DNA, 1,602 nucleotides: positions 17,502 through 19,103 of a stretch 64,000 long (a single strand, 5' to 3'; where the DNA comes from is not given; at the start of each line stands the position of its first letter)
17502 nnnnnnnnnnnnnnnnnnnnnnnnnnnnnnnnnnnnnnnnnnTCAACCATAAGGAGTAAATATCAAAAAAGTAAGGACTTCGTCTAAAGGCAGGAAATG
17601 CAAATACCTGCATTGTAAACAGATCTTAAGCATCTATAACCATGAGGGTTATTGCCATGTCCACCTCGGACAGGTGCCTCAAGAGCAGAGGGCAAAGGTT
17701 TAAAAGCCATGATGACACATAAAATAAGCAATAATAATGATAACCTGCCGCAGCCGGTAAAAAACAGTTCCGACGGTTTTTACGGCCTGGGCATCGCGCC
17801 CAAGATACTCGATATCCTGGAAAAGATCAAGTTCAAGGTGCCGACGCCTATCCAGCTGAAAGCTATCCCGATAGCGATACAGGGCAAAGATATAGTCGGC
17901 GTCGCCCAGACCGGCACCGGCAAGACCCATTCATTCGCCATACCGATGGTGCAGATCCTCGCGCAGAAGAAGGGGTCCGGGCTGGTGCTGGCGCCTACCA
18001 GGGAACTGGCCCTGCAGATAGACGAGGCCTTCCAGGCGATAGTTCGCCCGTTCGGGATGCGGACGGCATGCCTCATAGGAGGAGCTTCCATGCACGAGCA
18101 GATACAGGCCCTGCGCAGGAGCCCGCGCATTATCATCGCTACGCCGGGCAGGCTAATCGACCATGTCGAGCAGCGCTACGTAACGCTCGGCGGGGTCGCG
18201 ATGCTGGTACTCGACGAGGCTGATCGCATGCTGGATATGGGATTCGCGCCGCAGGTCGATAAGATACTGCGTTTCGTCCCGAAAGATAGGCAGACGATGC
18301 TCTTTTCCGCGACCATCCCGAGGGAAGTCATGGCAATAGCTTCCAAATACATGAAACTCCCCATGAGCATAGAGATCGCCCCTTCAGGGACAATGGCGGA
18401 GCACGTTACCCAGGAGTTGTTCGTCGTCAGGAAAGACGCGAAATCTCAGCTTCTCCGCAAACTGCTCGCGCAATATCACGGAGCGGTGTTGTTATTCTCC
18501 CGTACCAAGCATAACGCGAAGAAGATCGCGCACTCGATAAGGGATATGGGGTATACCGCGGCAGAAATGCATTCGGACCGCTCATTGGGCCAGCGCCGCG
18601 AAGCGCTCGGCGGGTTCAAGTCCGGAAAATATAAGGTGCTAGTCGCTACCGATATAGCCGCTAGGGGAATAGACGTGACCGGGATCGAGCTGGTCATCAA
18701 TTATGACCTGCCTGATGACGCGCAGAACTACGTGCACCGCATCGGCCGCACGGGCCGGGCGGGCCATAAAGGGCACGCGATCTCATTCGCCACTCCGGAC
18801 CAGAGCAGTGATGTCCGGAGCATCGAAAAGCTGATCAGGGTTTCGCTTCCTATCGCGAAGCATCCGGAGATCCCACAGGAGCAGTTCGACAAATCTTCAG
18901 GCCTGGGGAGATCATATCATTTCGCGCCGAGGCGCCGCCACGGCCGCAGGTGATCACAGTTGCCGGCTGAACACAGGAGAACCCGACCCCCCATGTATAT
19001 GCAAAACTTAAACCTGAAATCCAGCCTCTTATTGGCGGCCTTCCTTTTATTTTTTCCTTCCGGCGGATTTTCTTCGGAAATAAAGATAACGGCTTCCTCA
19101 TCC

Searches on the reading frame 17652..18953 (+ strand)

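Call 43: search_protein_families(library=pfam, proteins=[window:17652-18953:+], max_evalue=0.00001)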
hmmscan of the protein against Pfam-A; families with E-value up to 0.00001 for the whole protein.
window:17652-18953:+ (433 aa): 3 families
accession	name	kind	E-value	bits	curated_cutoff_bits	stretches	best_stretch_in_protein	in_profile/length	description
PF00270.35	DEAD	-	6.2e-50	169.6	26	1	65-227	1-165/167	DEAD/DEAH box helicase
PF00271.37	Helicase_C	-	2.3e-30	105.5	23.5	1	264-371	2-110/110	Helicase conserved C-terminal domain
PF04851.21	ResIII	-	2.4e-07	31.3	22.5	1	77-224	22-164/164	Type III restriction enzyme, res subunit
